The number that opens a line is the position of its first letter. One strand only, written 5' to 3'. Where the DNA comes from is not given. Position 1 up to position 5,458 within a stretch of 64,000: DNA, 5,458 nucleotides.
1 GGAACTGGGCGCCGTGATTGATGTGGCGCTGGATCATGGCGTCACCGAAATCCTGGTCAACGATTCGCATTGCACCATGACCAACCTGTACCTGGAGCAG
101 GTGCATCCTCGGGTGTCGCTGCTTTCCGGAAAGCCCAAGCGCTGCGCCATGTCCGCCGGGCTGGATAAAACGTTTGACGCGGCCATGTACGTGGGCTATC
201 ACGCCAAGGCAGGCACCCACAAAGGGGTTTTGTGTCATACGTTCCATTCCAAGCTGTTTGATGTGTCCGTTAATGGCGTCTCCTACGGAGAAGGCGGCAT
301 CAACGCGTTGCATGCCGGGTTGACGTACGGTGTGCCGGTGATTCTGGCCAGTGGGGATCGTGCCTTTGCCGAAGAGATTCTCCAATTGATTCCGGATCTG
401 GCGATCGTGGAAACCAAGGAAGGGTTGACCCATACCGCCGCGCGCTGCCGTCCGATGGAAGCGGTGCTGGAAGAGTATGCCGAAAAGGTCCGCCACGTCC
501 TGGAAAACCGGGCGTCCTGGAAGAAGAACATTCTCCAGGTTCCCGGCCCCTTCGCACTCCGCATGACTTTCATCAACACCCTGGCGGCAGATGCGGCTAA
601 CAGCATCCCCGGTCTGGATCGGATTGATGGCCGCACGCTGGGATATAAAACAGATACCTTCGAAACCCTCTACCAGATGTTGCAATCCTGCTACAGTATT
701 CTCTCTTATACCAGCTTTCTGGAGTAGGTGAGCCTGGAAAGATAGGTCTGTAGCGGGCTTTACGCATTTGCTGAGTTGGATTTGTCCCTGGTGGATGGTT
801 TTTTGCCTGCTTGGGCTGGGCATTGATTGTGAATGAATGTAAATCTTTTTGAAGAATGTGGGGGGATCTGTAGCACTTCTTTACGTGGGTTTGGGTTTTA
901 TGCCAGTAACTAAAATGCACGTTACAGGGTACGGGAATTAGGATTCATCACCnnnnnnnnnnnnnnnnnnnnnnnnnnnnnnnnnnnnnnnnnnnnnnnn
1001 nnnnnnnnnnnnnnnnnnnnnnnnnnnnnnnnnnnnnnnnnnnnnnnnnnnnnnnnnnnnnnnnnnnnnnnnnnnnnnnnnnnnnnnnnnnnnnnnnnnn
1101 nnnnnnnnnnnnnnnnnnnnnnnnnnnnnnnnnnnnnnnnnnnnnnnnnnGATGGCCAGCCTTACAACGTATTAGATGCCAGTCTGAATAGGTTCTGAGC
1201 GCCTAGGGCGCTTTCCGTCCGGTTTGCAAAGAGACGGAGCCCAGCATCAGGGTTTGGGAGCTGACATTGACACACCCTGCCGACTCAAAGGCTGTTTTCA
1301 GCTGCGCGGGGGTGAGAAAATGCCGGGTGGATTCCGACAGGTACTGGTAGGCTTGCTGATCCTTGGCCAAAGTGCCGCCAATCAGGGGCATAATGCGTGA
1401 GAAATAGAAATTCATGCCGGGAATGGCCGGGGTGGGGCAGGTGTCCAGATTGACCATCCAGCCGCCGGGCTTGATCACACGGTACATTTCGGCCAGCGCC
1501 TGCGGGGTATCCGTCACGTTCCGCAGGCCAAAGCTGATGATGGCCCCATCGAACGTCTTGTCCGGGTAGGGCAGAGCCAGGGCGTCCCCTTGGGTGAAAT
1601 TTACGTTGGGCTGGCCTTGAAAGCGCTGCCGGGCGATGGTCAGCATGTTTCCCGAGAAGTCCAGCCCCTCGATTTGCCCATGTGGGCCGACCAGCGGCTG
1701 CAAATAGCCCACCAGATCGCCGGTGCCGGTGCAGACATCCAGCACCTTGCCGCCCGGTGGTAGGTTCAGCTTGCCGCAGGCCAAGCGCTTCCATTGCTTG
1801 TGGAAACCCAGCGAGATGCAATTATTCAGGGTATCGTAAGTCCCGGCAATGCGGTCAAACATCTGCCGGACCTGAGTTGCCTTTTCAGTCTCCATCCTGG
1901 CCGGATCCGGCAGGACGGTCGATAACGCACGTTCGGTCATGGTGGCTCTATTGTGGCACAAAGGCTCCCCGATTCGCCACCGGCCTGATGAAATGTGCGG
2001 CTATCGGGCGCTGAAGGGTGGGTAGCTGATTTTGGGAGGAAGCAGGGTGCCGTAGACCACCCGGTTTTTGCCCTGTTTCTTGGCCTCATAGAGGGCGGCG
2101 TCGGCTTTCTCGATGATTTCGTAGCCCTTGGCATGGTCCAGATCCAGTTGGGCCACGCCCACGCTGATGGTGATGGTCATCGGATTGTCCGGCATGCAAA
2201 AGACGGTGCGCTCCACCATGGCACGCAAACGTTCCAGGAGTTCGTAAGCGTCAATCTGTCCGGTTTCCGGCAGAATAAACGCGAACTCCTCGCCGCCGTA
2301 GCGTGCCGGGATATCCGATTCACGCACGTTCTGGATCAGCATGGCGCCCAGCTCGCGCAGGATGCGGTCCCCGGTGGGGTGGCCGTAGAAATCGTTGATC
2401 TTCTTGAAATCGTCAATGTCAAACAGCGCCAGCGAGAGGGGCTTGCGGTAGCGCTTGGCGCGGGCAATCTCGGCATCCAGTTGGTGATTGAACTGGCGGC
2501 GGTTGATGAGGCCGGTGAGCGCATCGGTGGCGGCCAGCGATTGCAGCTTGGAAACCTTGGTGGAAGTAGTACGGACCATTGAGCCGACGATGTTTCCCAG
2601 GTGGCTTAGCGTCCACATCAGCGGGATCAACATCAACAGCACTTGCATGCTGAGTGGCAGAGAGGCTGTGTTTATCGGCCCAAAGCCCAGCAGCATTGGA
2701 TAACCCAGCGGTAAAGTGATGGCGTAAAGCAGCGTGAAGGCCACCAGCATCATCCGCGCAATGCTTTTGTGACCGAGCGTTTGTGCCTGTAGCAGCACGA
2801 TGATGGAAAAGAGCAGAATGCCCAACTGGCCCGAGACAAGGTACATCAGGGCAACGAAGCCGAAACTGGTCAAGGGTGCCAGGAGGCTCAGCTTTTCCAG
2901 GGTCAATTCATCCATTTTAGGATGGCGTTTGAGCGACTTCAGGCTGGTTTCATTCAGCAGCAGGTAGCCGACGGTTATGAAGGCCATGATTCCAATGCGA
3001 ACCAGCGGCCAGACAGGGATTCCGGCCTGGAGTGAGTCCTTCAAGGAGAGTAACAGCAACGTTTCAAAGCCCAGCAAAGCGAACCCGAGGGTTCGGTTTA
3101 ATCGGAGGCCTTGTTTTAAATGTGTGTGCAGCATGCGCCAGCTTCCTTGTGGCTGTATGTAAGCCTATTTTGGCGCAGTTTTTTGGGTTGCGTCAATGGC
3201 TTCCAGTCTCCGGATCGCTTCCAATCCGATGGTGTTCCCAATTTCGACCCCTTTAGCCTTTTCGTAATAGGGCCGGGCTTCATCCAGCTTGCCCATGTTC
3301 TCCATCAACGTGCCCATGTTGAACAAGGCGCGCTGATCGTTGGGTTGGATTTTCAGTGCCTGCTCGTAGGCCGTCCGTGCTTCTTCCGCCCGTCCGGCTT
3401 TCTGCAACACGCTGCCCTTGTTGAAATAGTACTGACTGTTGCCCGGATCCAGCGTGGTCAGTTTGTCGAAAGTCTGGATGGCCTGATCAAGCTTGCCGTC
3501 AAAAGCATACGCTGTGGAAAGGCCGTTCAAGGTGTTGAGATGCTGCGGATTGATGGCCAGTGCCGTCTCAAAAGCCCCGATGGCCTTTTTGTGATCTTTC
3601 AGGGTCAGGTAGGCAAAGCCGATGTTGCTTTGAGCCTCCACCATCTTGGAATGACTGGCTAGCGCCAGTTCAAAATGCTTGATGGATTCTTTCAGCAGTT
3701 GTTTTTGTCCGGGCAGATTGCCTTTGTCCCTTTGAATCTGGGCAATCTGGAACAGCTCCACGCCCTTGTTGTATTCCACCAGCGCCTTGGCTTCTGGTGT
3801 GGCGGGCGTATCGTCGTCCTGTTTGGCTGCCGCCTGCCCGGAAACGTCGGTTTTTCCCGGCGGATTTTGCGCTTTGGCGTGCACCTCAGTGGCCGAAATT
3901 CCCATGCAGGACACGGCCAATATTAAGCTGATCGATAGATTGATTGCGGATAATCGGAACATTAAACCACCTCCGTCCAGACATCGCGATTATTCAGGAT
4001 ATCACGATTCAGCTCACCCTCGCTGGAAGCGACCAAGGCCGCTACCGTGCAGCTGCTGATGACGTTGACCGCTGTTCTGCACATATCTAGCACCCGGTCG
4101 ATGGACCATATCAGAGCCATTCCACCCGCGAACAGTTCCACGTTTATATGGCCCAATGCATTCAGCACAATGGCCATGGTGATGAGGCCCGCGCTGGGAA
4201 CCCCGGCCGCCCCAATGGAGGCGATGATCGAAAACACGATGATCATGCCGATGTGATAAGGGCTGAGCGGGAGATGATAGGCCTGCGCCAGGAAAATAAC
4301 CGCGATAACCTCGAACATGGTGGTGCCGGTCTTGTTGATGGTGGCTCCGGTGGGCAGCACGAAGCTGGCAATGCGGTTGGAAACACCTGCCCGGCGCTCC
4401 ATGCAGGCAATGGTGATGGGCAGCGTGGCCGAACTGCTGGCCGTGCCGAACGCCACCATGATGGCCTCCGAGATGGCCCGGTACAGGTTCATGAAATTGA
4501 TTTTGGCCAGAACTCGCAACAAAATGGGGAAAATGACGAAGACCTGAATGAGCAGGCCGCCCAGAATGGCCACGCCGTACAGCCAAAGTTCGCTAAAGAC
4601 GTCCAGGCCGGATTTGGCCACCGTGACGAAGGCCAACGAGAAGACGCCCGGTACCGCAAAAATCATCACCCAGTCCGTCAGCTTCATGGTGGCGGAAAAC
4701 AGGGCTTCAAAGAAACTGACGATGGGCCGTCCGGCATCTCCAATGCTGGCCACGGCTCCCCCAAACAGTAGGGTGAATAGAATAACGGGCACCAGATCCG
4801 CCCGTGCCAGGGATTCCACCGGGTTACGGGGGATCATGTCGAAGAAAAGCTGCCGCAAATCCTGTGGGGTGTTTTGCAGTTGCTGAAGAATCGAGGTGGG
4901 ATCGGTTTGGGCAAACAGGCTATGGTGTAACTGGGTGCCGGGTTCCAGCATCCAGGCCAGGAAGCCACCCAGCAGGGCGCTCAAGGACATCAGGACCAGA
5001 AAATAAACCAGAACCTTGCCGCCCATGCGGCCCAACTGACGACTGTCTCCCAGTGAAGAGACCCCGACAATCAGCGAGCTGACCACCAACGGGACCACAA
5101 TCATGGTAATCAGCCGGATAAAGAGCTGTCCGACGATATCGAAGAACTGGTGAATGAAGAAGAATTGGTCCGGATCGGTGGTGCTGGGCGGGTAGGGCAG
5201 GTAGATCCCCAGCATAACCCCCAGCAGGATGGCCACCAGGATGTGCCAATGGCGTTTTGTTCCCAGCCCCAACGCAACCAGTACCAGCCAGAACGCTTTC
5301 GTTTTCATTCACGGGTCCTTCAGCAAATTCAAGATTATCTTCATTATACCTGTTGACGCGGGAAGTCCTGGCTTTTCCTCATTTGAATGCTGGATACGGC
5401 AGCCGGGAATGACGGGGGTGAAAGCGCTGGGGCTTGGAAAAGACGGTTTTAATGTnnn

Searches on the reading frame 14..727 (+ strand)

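Call 19: search_protein_families(library=pfam, proteins=[window:14-727:+], max_evalue=0.001)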
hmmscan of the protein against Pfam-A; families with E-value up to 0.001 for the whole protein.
window:14-727:+ (237 aa): 1 family
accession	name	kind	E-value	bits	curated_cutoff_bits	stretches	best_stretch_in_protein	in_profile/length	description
PF04951.18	Peptidase_M55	-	1.8e-68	231.3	25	1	2-224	43-263/264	D-aminopeptidase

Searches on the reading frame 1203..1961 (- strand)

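Call 19: search_protein_families(library=pfam, proteins=[window:1203-1961:-], max_evalue=0.001)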
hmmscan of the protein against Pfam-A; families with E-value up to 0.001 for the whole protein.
window:1203-1961:- (252 aa): 8 families
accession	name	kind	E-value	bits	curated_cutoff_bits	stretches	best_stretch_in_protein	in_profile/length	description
PF01209.24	Ubie_methyltran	-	1e-57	195.6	20.1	1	25-250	3-233/233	ubiE/COQ5 methyltransferase family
PF13649.12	Methyltransf_25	-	1.3e-22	80.7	27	1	73-167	1-97/97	Methyltransferase domain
PF08241.18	Methyltransf_11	-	7.2e-21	75.1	21.2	1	74-170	1-94/95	Methyltransferase domain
PF13847.12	Methyltransf_31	-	1.5e-17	64.1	27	1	70-175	4-113/145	Methyltransferase domain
PF13489.12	Methyltransf_23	-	1.3e-13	51.4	27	1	67-234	20-163/164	Methyltransferase domain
PF08242.18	Methyltransf_12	-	1.2e-12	48.8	30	1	74-168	1-97/98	Methyltransferase domain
PF07021.18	MetW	-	6.2e-05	23.2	21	1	67-164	11-103/193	Methionine biosynthesis protein MetW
PF01135.25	PCMT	-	0.00015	22.1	20.3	1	62-170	66-170/210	Protein-L-isoaspartate(D-aspartate) O-methyltransferase (PCMT)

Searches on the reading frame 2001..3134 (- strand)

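Call 19: search_protein_families(library=pfam, proteins=[window:2001-3134:-], max_evalue=0.001)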
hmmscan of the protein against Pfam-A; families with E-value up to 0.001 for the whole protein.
window:2001-3134:- (377 aa): 1 family
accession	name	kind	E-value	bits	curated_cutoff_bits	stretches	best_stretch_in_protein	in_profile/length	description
PF00990.26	GGDEF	-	2.2e-46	158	23.8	1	201-358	1-161/161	Diguanylate cyclase, GGDEF domain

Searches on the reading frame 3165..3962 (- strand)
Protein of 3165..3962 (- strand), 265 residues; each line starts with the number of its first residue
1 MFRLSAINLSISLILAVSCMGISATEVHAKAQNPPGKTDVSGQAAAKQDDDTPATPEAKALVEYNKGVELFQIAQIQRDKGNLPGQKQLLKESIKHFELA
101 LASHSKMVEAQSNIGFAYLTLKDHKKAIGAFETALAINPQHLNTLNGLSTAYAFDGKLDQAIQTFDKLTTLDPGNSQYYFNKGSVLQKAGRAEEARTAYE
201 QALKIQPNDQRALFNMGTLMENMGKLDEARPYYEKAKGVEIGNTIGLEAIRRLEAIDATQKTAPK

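Call 19: search_protein_families(library=pfam, proteins=[window:3165-3962:-], max_evalue=0.001)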
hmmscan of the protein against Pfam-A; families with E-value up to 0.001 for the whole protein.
window:3165-3962:- (265 aa): 23 families
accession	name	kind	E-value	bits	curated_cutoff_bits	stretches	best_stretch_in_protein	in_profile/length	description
PF07719.23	TPR_2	-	1.4e-28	97.1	27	3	177-209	2-34/34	Tetratricopeptide repeat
PF13181.12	TPR_8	-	7.9e-27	91.5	25.7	2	177-209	2-34/34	Tetratricopeptide repeat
PF00515.34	TPR_1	-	1.4e-26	91.6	27.8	2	109-141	2-34/34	Tetratricopeptide repeat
PF13431.12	TPR_17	-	2.4e-21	74.6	24.4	2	198-230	1-33/34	Tetratricopeptide repeat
PF13424.12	TPR_12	-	8.1e-21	74.4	30.1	3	179-236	6-71/77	Tetratricopeptide repeat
PF13432.12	TPR_16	-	2.8e-19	69.7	32.7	2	150-209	5-64/65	Tetratricopeptide repeat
PF13414.12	TPR_11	-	4e-18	65.3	26.8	2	190-224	8-42/42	TPR repeat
PF14559.12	TPR_19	-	9.8e-17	61.5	25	2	121-178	4-61/68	Tetratricopeptide repeat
PF13428.12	TPR_14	-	2e-16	59.3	23.5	1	183-218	8-43/44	Tetratricopeptide repeat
PF13174.12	TPR_6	-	7.9e-14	51.7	26.3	0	212-235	2-25/33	Tetratricopeptide repeat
PF13176.12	TPR_7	-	4e-11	42.5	27.9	0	212-236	1-25/36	Tetratricopeptide repeat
PF13374.12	TPR_10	-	1.1e-09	38.4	27.5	0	181-205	7-31/42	Tetratricopeptide repeat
PF23914.1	TPR_CcmH_CycH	-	2.4e-08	34.4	42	1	112-209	54-154/158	Cytochrome c-type biogenesis protein H TPR domain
PF13371.12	TPR_9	-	3.5e-08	33.8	35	1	156-212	9-65/73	Tetratricopeptide repeat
PF12895.13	ANAPC3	-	1.3e-07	32.2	27.2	0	87-167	2-81/82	Anaphase-promoting complex, cyclosome, subunit 3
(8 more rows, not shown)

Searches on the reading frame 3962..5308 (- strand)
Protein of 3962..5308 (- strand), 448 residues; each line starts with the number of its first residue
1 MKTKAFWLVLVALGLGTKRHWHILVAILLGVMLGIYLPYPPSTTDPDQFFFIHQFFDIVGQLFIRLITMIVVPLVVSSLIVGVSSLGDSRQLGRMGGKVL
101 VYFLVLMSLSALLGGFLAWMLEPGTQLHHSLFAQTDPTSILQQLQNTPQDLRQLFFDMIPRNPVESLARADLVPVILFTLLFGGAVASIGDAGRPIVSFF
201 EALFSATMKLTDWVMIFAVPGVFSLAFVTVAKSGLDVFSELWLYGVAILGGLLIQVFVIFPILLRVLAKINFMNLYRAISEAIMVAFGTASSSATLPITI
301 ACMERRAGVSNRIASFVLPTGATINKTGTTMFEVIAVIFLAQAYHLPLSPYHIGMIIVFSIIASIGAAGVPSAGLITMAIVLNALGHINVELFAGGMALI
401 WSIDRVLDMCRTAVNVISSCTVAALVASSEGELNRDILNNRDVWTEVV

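Call 19: search_protein_families(library=pfam, proteins=[window:3962-5308:-], max_evalue=0.001)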
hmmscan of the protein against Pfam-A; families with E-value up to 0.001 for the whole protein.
window:3962-5308:- (448 aa): 1 family
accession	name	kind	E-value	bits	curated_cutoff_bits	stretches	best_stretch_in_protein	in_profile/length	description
PF00375.23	SDF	-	1.3e-107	360.7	27.9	1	21-428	3-386/387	Sodium:dicarboxylate symporter family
